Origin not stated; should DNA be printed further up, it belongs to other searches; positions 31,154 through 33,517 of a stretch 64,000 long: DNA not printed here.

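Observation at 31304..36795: MtrC-MtrA-MtrB-ordered porin-cytochrome conduit with non-Mtr composition (9-heme surface cytochrome, octaheme periplasmic cytochrome, about 670-aa barrel)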

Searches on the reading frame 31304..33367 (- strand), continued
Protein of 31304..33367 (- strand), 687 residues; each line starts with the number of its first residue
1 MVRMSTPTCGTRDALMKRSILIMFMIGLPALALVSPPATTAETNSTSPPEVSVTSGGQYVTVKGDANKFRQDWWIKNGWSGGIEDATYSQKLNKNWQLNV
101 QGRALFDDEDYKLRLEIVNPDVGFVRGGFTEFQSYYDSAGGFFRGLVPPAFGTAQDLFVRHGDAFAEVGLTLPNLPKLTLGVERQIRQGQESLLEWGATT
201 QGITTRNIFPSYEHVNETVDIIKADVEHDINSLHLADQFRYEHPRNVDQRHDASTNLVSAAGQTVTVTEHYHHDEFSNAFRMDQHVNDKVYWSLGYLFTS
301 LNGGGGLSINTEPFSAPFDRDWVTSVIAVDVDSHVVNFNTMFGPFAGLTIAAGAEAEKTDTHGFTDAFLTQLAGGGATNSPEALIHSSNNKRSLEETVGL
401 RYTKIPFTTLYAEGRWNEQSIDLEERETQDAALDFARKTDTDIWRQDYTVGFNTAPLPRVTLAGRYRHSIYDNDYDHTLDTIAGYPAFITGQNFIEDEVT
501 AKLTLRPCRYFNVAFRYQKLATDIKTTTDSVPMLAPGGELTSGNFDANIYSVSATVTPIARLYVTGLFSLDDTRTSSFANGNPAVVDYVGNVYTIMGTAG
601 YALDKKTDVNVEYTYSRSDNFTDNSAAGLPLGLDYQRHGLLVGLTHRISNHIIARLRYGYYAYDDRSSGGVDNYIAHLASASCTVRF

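Call 36: fold_search(model_id=the predicted structure, library=pdb)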
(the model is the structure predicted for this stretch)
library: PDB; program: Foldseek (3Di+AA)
matches with E <= 10: 790; with E <= 0.001: 248
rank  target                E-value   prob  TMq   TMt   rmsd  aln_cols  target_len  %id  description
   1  6r2q_B                1.8e-15  1.00  0.67  0.69   6.5       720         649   12  Structure of the Mtr complex (released 2020-04-22)
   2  8s34_A                3.3e-10  1.00  0.39  0.39  15.1       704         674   10  Ferric-mycobactin receptor (FemA) in complex with aeruginic acid (released 2025-02-26)
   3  5fok_B                4.2e-10  1.00  0.41  0.42  13.3       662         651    9  Crystal structure of the siderophore receptor PiuA from Pseudomonas aeruginosa (released 2016-05-11)
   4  6h7v_A                7.1e-10  1.00  0.39  0.39  13.4       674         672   10  Crystal structure of BauA, the Ferric preacinetobactin receptor from Acinetobacter baumannii (released 2018-10-10)
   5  9ex3_A                9.1e-10  1.00  0.41  0.41  14.8       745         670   10  Ferric-mycobactin receptor (FemA) in complex with dihydroaeruginoic acid (released 2025-02-26)
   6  6h7f_A                9.5e-10  1.00  0.39  0.39  12.8       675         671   10  Crystal structure of BauA, the Ferric preacinetobactin receptor from Acinetobacter baumannii in complex with Fe3+-Prea (released 2018-10-10)
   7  6h7v_B                1.0e-09  1.00  0.39  0.39  13.5       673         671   10  Crystal structure of BauA, the Ferric preacinetobactin receptor from Acinetobacter baumannii (released 2018-10-10)
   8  5fok_A                1.2e-09  1.00  0.43  0.43  13.0       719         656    9  Crystal structure of the siderophore receptor PiuA from Pseudomonas aeruginosa (released 2016-05-11)
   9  4epa                  1.2e-09  1.00  0.50  0.52  11.1       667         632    8  The crystal structure of the ferric yersiniabactin uptake receptor FyuA from Yersinia pestis (released 2012-06-20)
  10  5fp1                  1.5e-09  1.00  0.41  0.40  12.8       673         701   10  Crystal structure of the siderophore receptor PiuA from Acinetobacter baumannii (released 2016-05-11)
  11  6bpm_A                1.9e-09  1.00  0.47  0.45  13.8       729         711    9  The crystal structure of the Ferric-Catecholate import receptor Fiu from K12 E. coli: Closed form (C21) (released 2018-11-28)
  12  4aip_A                2.9e-09  1.00  0.39  0.40  11.9       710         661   11  The FrpB iron transporter from Neisseria meningitidis (F3-3 variant) (released 2013-01-23)
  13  6e4v                  6.0e-09  1.00  0.38  0.38  16.8       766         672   10  The Crystal Structure of FhuE from E. coli in complex with its substrate Coprogen (released 2019-04-10)
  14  1by3                  6.6e-09  1.00  0.43  0.42  12.6       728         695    9  FHUA FROM E. COLI (released 1999-01-13)
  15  8p98_A                7.6e-09  1.00  0.41  0.44  13.3       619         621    9  BtuB3G3 bound to cyanocobalamin with ordered EL8 (released 2023-08-16)
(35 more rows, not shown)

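Call 73: search_protein_representatives(alignment_id=A1)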
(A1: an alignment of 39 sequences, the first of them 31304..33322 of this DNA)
Query: 39 sequences, 672 profile positions. Proteins with E-value up to 0.001 (for the whole library): 1159; up to 1e-10: 878; up to 1e-30: 517. The best 150 are listed.
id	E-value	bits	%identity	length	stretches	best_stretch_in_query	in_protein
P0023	0.0e+00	1078.3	-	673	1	1-672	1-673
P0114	1.4e-290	981.7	-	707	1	1-672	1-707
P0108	2.7e-286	967.6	-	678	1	1-672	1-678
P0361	1.3e-255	866.1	-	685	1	10-672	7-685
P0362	3.5e-251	851.5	-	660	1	4-672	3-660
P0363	2.9e-247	838.6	-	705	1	1-672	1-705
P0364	7.9e-241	817.3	-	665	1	15-669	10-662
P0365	2.3e-239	812.5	-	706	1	1-672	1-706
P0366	6.3e-236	801.1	-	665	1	9-672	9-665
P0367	1.1e-235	800.3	-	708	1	1-672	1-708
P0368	8.6e-218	741.2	-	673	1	1-672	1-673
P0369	1.3e-211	720.7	-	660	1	28-672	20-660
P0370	5.8e-209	712.0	-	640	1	83-672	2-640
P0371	8.5e-207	704.8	-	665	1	15-672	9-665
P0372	2.1e-205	700.2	-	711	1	23-672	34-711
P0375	1.5e-192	657.8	-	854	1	30-667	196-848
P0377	3.8e-185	633.3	-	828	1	27-672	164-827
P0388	1.4e-162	558.7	-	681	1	3-672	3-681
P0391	3.5e-161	554.1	-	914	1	28-671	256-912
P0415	6.1e-141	487.2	-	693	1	9-672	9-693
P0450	2.1e-113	396.2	-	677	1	2-672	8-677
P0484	7.4e-100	351.5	-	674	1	26-672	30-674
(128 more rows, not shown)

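Call 76: search_protein_families(library=pfam, alignment_id=A3, max_evalue=0.001)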
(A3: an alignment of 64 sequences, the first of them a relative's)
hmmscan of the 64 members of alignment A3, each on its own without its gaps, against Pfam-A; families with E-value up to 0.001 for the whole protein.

A. member 1, P0361 (685 aa): 0 families

B. families by the number of members that match (of 64 scanned): 9 families
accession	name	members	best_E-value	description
PF07635.16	PSCyt1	17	2e-29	Planctomycete cytochrome C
PF11854.14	MtrB_PioB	5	2.2e-07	Putative outer membrane beta-barrel porin, MtrB/PioB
PF13442.11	Cytochrome_CBB3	4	1.7e-05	Cytochrome C oxidase, cbb3-type, subunit III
PF13505.12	OMP_b-brl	2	1.7e-06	Outer membrane protein beta-barrel domain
PF07396.17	Porin_O_P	2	0.00018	Phosphate-selective porin O and P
PF22297.1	PccH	1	1.4e-05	PccH Cytochrome c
PF07143.17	CrtC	1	0.00039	CrtC N-terminal lipocalin domain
PF13609.12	Porin_4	1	0.00052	Gram-negative porin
PF11845.13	Tll0287-like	1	0.00084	Tll0287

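Call 78: search_protein_families(library=ncbifam, proteins=[P0377, P0391, P0375, P0361, P0388, P0415, P0119, P0450, P0484, P0001], max_evalue=0.01)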
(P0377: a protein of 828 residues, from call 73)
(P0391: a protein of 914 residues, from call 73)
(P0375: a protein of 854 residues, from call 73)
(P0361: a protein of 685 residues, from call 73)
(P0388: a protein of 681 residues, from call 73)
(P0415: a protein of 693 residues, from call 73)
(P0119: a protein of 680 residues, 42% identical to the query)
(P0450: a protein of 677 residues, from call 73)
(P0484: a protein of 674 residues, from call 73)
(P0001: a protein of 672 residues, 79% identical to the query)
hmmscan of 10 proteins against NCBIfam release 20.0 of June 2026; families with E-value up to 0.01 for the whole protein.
P0377 (828 aa): 2 families
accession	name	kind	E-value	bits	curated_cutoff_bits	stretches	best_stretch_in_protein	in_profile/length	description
TIGR03806.1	chp_HNE_0200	subfamily_domain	0.00011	21.5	313.3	1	102-158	256-313/314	SO2930 family diheme c-type cytochrome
NF052339.1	hydrazine_alpha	equivalog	0.0052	14.7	800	1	63-90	664-691/804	hydrazine synthase subunit alpha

P0391 (914 aa): 4 families
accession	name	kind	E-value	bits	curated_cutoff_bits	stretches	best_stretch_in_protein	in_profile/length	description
NF052339.1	hydrazine_alpha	equivalog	4.8e-05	21.4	800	0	162-187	666-691/804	hydrazine synthase subunit alpha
TIGR01905.1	paired_CXXCH_1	subfamily_domain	0.00047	20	25.2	0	39-61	6-29/41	doubled CXXCH domain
TIGR03806.1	chp_HNE_0200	subfamily_domain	0.0015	17.7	313.3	0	197-249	254-313/314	SO2930 family diheme c-type cytochrome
NF041027.1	GSU2204_Se_pt_1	equivalog_domain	0.002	17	350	0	662-745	381-450/580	GSU2204 family CXXCH-containing (seleno)protein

P0375 (854 aa): 0 families

P0361 (685 aa): 0 families

P0388 (681 aa): 2 families
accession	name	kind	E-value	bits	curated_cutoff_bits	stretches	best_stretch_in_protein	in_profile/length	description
NF041027.1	GSU2204_Se_pt_1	equivalog_domain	8.7e-08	31.4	350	0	366-608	365-565/580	GSU2204 family CXXCH-containing (seleno)protein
TIGR03016.1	pepcterm_hypo_1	hypoth_equivalog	6.3e-05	22.1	90.85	1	584-680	391-476/477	TIGR03016 family PEP-CTERM system-associated outer membrane protein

P0415 (693 aa): 0 families

P0119 (680 aa): 1 family
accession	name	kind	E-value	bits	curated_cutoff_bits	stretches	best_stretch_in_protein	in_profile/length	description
NF041027.1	GSU2204_Se_pt_1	equivalog_domain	8.4e-10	38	350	0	591-659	386-452/580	GSU2204 family CXXCH-containing (seleno)protein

P0450 (677 aa): 0 families

P0484 (674 aa): 0 families

P0001 (672 aa): 0 families

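Call 79: find_encoding_contigs(protein=P0377, flank=5000, max_places=3)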
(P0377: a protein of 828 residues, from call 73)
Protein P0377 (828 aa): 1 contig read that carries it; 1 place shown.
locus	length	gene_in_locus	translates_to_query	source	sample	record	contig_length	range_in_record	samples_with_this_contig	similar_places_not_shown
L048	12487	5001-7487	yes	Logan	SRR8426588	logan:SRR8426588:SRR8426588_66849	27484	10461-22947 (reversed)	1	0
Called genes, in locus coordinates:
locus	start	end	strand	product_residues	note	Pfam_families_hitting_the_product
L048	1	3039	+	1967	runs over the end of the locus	PF05593:RHS_repeat (weak), PF25023:TEN_YD-shell (weak), PF05593:RHS_repeat, PF25023:TEN_YD-shell, PF05593:RHS_repeat (weak), PF25023:TEN_YD-shell (weak)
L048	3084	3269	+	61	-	-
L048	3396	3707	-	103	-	-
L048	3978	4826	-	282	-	-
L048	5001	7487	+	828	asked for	PF07635:PSCyt1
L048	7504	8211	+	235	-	PF01725:Ham1p_like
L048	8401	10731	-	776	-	-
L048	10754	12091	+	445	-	PF02746:MR_MLE_N, PF13378:MR_MLE_C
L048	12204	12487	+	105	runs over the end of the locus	PF01909:NTP_transf_2, PF18765:Polbeta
